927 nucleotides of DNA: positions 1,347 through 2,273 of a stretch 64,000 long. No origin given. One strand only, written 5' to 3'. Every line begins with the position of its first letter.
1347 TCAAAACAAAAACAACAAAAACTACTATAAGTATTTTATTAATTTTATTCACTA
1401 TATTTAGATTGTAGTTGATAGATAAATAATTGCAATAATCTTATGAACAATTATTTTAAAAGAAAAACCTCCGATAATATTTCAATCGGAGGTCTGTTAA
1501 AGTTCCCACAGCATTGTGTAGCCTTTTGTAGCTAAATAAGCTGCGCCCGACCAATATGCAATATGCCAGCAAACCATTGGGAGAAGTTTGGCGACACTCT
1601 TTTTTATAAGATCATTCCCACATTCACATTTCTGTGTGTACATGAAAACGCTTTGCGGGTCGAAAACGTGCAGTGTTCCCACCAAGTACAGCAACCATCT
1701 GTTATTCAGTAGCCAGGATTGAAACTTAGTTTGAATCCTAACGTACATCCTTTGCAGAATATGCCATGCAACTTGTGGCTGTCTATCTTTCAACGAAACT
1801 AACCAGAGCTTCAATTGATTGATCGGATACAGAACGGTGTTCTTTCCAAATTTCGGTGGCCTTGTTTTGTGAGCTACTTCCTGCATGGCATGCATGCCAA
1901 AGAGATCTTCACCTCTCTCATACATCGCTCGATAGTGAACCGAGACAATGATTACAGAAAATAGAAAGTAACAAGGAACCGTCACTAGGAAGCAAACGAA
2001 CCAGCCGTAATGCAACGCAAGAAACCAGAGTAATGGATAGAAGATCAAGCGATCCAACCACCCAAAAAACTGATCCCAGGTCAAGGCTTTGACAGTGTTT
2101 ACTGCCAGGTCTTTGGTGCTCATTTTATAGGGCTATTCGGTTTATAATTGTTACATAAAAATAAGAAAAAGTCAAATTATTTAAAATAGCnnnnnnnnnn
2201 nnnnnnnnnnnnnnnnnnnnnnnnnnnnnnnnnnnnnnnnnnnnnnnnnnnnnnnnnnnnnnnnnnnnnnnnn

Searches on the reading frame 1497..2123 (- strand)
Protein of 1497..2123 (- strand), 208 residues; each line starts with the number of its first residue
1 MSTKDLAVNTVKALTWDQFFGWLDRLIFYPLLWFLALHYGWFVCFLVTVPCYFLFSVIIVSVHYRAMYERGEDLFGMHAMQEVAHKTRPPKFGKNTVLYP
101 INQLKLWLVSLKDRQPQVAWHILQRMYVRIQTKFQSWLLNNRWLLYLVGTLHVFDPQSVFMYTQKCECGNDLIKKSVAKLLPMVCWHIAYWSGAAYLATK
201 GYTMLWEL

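Call 4: search_protein_families(library=pfam, proteins=[window:1497-2123:-], max_evalue=1)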
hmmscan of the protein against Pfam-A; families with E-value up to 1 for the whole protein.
window:1497-2123:- (208 aa): 1 family
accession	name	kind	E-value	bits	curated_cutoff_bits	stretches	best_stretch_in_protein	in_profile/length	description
PF00664.28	ABC_membrane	-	0.12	12.5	28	1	8-62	108-164/274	ABC transporter transmembrane region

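Call 5: search_protein_families(library=ncbifam, proteins=[window:1497-2123:-], max_evalue=1)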
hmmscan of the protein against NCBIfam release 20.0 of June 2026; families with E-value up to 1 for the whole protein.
window:1497-2123:- (208 aa): 1 family
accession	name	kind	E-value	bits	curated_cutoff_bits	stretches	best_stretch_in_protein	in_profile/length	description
NF002359.0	PRK01318.2-6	equivalog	0.12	10.6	600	1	9-48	349-388/624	membrane protein insertase YidC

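Call 15: list_cluster_members(proteins=[P0001, window:1497-2123:-, window:4726-6135:-, P0006, P0015])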
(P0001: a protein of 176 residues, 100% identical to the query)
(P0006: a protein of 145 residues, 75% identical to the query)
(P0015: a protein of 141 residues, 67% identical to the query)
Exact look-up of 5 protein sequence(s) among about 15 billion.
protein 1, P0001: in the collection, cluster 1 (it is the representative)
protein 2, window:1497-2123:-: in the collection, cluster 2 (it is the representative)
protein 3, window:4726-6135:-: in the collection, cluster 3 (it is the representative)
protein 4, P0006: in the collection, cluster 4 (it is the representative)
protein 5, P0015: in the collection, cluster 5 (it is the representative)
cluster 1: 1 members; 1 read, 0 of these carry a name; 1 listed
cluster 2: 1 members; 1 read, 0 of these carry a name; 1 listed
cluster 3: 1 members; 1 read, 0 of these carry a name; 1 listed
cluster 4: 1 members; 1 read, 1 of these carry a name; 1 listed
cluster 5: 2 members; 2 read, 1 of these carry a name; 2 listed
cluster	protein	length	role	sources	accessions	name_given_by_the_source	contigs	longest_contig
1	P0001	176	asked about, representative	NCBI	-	-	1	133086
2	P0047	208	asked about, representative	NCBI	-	-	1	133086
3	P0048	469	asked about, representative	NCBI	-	-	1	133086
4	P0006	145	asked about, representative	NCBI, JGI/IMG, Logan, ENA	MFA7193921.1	MAG: SET domain-containing protein [Candidatus Paceibacterota bacterium]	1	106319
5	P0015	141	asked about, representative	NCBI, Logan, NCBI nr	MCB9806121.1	SET domain-containing protein-lysine N-methyltransferase [Candidatus Nomurabacteria ...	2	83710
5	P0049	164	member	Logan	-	-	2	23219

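Call 37: find_homologous_proteins(query=window:1497-2123:-, max_evalue=0.001)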
Query window:1497-2123:- (208 aa): 8 proteins with E <= 0.001 among 38 candidates.
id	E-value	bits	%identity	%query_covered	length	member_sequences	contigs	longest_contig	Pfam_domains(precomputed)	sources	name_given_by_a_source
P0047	1.3e-141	488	100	100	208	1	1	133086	-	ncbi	-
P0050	8.5e-100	351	71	100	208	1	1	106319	-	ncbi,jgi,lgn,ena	ncbi:MAG: hypothetical protein WC087_03315 [Candidatus Paceibacterota bacterium]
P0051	8.2e-93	328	71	98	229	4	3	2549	-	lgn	-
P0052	2.1e-76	274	58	98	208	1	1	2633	-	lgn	-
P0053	1.1e-73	265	59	97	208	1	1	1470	-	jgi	jgi:hypothetical protein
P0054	1.4e-67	245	53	97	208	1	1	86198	-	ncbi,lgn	-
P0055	3.5e-66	241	54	98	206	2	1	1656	-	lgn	-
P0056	2.1e-65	238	52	98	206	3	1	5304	-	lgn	-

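Call 58: search_protein_families(library=padloc, proteins=[window:1497-2123:-], max_evalue=0.01)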
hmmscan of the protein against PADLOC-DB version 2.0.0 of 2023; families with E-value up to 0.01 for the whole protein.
window:1497-2123:- (208 aa): 0 families

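Call 59: search_protein_families(library=phrogs, proteins=[window:1497-2123:-], max_evalue=0.01)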
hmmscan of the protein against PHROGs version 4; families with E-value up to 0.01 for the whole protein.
window:1497-2123:- (208 aa): 0 families
